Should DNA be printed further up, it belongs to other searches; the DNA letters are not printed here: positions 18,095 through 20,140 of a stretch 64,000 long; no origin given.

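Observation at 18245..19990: NrfD-type quinone-handling membrane subunit with an embedded cyclic-nucleotide-binding domain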

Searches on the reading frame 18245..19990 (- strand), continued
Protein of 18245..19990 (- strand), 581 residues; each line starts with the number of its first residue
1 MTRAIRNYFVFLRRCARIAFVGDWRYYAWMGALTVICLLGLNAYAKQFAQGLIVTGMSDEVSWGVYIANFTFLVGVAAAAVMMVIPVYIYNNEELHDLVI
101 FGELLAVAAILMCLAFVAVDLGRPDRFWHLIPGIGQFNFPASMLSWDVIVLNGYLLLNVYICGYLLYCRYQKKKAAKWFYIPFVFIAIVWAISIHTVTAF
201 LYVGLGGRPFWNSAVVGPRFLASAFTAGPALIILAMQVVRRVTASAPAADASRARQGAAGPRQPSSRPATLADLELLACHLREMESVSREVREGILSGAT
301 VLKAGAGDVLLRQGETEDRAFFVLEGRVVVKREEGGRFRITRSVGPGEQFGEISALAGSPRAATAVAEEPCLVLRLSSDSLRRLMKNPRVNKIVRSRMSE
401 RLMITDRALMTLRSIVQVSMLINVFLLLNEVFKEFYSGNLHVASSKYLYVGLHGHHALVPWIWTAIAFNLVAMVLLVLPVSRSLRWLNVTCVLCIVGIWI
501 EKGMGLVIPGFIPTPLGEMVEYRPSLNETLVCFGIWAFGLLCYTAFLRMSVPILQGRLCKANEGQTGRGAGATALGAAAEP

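Call 16: find_encoding_contigs(protein=P0069, flank=10000, max_places=2)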
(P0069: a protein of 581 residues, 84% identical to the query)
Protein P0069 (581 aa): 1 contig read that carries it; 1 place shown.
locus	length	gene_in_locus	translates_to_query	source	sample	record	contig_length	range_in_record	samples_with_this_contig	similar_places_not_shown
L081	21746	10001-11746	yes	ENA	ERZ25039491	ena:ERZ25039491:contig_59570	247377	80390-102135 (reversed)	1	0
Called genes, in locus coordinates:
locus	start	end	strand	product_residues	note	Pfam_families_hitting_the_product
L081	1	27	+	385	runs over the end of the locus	PF13529:Peptidase_C39_2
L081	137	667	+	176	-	PF00072:Response_reg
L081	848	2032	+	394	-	PF01321:Creatinase_N, PF00557:Peptidase_M24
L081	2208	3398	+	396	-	PF04015:DUF362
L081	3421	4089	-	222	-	-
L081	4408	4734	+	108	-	PF00034:Cytochrom_C, PF13442:Cytochrome_CBB3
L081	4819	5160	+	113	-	PF00034:Cytochrom_C, PF13442:Cytochrome_CBB3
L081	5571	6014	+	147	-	PF09699:Paired_CXXCH_1 (faint), PF14522:Cytochrome_C7 (faint), PF14537:Cytochrom_c3_2 (weak)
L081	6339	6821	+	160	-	PF12838:Fer4_7 (faint), PF13237:Fer4_10, PF13247:Fer4_11, PF13187:Fer4_9 (weak), PF12797:Fer4_2 (weak), PF12837:Fer4_6 (weak), PF13237:Fer4_10 (weak), PF00037:Fer4, +1 more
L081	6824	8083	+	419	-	PF03916:NrfD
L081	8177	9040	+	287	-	PF14522:Cytochrome_C7 (faint)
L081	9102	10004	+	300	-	PF12838:Fer4_7, PF13247:Fer4_11, PF00037:Fer4 (weak), PF12797:Fer4_2 (weak), PF13237:Fer4_10 (weak), PF12838:Fer4_7 (weak), PF13187:Fer4_9 (weak), PF13247:Fer4_11, +4 more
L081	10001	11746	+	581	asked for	PF03916:NrfD, PF00027:cNMP_binding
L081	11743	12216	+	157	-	-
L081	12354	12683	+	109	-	PF00034:Cytochrom_C, PF13442:Cytochrome_CBB3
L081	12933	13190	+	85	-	-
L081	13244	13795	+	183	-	PF03264:Cytochrom_NNT (weak)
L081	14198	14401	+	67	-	-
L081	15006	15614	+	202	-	-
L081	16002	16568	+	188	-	-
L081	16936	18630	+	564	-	PF09699:Paired_CXXCH_1 (faint), PF14522:Cytochrome_C7 (faint), PF14537:Cytochrom_c3_2 (faint), PF01292:Ni_hydr_CYTB, PF14358:DUF4405 (weak)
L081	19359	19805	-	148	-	-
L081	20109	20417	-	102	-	-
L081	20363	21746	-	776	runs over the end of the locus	PF03109:ABC1 (faint), PF00069:Pkinase, PF07714:PK_Tyr_Ser-Thr, PF14531:Kinase-like (faint)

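Call 18: search_protein_representatives(protein=window:18245-19990:-)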
Query: 581 residues. Proteins with E-value up to 0.001 (for the whole library): 18622; up to 1e-10: 2411; up to 1e-30: 314. The best 150 are listed.
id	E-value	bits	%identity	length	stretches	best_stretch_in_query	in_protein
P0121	1.1e-230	783.6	66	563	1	4-571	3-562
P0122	8.3e-195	665.2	65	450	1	112-562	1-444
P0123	2.9e-141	488.5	84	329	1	5-262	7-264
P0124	2.7e-133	462.1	73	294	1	272-561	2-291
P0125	1.5e-129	449.8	54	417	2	5-243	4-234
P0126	3.7e-127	441.9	53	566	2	10-242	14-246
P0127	3.3e-123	428.8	53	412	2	21-244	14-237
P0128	3.5e-121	422.2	53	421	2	20-243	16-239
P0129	4.7e-120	418.4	51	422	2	4-243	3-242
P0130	8.6e-119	414.3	52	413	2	6-241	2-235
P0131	3.1e-118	412.4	49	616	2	9-241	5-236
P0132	7.4e-116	404.6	80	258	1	343-566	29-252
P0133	1.7e-113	396.8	49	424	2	11-243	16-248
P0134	2.7e-112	392.8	49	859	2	6-240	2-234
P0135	2.2e-109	383.2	84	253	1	1-206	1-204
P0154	9.0e-87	308.5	45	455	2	20-241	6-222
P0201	5.4e-62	226.7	40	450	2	4-243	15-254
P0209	5.7e-60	220.0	53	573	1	7-193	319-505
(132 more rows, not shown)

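Call 19: search_protein_families(library=pfam, proteins=[P0121, P0126, P0131, P0134, P0209, P0125, P0127, P0154, P0201], max_evalue=0.001)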
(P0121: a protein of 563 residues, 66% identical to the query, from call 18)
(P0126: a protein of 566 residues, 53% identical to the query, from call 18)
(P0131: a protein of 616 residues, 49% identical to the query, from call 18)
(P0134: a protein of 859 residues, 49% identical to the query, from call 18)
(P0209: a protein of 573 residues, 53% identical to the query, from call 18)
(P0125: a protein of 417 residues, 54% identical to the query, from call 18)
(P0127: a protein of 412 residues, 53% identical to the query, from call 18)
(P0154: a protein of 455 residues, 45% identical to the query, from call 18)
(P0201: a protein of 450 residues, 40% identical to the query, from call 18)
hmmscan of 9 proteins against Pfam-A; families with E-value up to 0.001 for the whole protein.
P0121 (563 aa): 2 families
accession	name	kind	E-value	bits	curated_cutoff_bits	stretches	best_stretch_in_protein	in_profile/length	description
PF03916.19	NrfD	-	6.4e-32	111.9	25.8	1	53-246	2-206/313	Polysulphide reductase, NrfD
PF00027.35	cNMP_binding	-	6.2e-12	45.8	27.5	1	299-380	3-85/89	Cyclic nucleotide-binding domain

P0126 (566 aa): 2 families
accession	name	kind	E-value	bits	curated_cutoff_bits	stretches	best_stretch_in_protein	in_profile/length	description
PF03916.19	NrfD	-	1.4e-34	120.6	25.8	1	59-347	3-298/313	Polysulphide reductase, NrfD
PF00571.33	CBS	-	1.1e-26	93.3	24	2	426-478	2-54/57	CBS domain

P0131 (616 aa): 5 families
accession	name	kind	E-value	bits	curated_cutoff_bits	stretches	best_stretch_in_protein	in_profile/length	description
PF03916.19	NrfD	-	2.8e-27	96.6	25.8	1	50-340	2-301/313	Polysulphide reductase, NrfD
PF14522.11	Cytochrome_C7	-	5.2e-05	23.4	24.8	0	554-600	13-52/67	Cytochrome c7 and related cytochrome c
PF22113.1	Mtrc-MtrF_II-IV_dom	-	0.00018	21.5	30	0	547-599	113-166/176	Outer membrane cytochrome MtrC/MtrF-like, domains II/IV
PF09699.15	Paired_CXXCH_1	-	0.00037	20.5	20.6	0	526-562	7-37/41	Doubled CXXCH motif (Paired_CXXCH_1)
PF14537.11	Cytochrom_c3_2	-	0.00091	20.1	25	0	525-602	5-70/79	Cytochrome c3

P0134 (859 aa): 1 family
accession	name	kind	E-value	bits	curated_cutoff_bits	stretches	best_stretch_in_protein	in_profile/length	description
PF03916.19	NrfD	-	6.4e-33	115.1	25.8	1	51-339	3-300/313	Polysulphide reductase, NrfD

P0209 (573 aa): 11 families
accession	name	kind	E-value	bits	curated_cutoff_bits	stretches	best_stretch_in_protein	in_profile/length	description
PF03916.19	NrfD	-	7.2e-20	72.3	25.8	1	366-479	2-111/313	Polysulphide reductase, NrfD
PF12838.12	Fer4_7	-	1.9e-12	47.9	27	2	108-184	2-52/52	4Fe-4S dicluster domain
PF13247.11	Fer4_11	-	2.8e-12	47.1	26.2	1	162-215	4-59/100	4Fe-4S dicluster domain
PF12837.12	Fer4_6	-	5.9e-10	39.1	25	1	192-214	1-23/24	4Fe-4S binding domain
PF13187.11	Fer4_9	-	6e-09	36.2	27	2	107-184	1-51/52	4Fe-4S dicluster domain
PF13237.11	Fer4_10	-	4.8e-08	33.3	25.5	1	164-211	5-53/53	4Fe-4S dicluster domain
PF12797.12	Fer4_2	-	1.8e-07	31.1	24.5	1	192-212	2-22/22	4Fe-4S binding domain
PF00037.32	Fer4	-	2e-07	30.9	21.1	1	193-214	1-22/24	4Fe-4S binding domain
PF13534.11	Fer4_17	-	7e-06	26.9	22.2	0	200-214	2-16/61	4Fe-4S dicluster domain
PF13183.11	Fer4_8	-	1.4e-05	25.9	27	0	105-183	2-67/68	4Fe-4S dicluster domain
PF14697.11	Fer4_21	-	3.4e-05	24.3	35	0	167-212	7-53/59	4Fe-4S dicluster domain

P0125 (417 aa): 1 family
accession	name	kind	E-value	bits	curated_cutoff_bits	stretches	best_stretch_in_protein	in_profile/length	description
PF03916.19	NrfD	-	4.8e-26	92.6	25.8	1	56-335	5-300/313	Polysulphide reductase, NrfD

P0127 (412 aa): 1 family
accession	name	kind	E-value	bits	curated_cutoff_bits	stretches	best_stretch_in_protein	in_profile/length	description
PF03916.19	NrfD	-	1.7e-41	143.3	25.8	1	47-346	2-307/313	Polysulphide reductase, NrfD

P0154 (455 aa): 1 family
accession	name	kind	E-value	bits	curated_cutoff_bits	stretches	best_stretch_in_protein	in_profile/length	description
PF03916.19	NrfD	-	5.3e-40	138.4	25.8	1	41-323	3-296/313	Polysulphide reductase, NrfD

P0201 (450 aa): 1 family
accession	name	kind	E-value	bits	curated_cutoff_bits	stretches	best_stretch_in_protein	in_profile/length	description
PF03916.19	NrfD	-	1.1e-23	84.8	25.8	1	69-380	6-311/313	Polysulphide reductase, NrfD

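Call 29: search_solved_structures(query=window:18245-19990:-, max_evalue=0.001, show_alignments=3)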
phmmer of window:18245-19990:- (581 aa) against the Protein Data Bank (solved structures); distinct sequences matched with E-value up to 0.001: 110 (the best 60 are shown).
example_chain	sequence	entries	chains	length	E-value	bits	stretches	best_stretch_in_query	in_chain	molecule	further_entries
1ne4_A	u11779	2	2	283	4e-16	62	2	300-385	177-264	cAMP-dependent protein kinase type I-alpha regulatory chain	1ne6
1rgs_A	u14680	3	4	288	4.2e-16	62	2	298-385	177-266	CAMP DEPENDENT PROTEIN KINASE | cAMP-dependent protein kinase type I-alpha regulatory chain | cAMP-dependent protein kinase type I-alpha regulatory subunit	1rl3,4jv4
5jr7_B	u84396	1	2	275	4.6e-16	61.9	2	298-384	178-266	cAMP-dependent protein kinase type I-alpha regulatory subunit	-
4x6r_B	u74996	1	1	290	1.1e-15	60.6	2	300-385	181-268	cAMP-dependent protein kinase type I-alpha regulatory subunit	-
2qcs_B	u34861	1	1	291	1.1e-15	60.6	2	300-385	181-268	cAMP-dependent protein kinase type I-alpha regulatory subunit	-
4mx3_A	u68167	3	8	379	1.1e-15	60.5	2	301-385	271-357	cAMP-dependent protein kinase type I-alpha regulatory subunit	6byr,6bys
6no7_B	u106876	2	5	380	1.2e-15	60.5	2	301-385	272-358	cAMP-dependent protein kinase type I-alpha regulatory subunit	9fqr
9edc_B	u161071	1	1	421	1.6e-15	60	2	301-385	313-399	cAMP-dependent protein kinase type I-alpha regulatory subunit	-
5j3u_A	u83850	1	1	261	2.2e-15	59.6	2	302-390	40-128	Protein Kinase A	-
7lz4_A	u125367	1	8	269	2.3e-15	59.6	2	298-385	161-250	cAMP-dependent protein kinase type I-alpha regulatory subunit, N-terminally processed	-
9edd_B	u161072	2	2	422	4.2e-15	58.7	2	301-385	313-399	cAMP-dependent protein kinase type I-alpha regulatory subunit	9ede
4din_B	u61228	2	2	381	8.9e-13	51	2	296-385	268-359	cAMP-dependent protein kinase type I-beta regulatory subunit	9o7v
5kbf_A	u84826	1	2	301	4e-12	48.8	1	305-386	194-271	CAMP-dependent protein kinase regulatory subunit, putative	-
5ezr_A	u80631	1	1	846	7.8e-12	47.9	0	290-402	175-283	cGMP-dependent protein kinase, putative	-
4rz7_A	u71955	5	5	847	7.9e-12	47.9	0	290-402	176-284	cGMP-dependent protein kinase, putative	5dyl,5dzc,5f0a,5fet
5kjy_A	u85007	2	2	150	4.2e-09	38.9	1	292-385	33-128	cAMP-dependent protein kinase type I-alpha regulatory subunit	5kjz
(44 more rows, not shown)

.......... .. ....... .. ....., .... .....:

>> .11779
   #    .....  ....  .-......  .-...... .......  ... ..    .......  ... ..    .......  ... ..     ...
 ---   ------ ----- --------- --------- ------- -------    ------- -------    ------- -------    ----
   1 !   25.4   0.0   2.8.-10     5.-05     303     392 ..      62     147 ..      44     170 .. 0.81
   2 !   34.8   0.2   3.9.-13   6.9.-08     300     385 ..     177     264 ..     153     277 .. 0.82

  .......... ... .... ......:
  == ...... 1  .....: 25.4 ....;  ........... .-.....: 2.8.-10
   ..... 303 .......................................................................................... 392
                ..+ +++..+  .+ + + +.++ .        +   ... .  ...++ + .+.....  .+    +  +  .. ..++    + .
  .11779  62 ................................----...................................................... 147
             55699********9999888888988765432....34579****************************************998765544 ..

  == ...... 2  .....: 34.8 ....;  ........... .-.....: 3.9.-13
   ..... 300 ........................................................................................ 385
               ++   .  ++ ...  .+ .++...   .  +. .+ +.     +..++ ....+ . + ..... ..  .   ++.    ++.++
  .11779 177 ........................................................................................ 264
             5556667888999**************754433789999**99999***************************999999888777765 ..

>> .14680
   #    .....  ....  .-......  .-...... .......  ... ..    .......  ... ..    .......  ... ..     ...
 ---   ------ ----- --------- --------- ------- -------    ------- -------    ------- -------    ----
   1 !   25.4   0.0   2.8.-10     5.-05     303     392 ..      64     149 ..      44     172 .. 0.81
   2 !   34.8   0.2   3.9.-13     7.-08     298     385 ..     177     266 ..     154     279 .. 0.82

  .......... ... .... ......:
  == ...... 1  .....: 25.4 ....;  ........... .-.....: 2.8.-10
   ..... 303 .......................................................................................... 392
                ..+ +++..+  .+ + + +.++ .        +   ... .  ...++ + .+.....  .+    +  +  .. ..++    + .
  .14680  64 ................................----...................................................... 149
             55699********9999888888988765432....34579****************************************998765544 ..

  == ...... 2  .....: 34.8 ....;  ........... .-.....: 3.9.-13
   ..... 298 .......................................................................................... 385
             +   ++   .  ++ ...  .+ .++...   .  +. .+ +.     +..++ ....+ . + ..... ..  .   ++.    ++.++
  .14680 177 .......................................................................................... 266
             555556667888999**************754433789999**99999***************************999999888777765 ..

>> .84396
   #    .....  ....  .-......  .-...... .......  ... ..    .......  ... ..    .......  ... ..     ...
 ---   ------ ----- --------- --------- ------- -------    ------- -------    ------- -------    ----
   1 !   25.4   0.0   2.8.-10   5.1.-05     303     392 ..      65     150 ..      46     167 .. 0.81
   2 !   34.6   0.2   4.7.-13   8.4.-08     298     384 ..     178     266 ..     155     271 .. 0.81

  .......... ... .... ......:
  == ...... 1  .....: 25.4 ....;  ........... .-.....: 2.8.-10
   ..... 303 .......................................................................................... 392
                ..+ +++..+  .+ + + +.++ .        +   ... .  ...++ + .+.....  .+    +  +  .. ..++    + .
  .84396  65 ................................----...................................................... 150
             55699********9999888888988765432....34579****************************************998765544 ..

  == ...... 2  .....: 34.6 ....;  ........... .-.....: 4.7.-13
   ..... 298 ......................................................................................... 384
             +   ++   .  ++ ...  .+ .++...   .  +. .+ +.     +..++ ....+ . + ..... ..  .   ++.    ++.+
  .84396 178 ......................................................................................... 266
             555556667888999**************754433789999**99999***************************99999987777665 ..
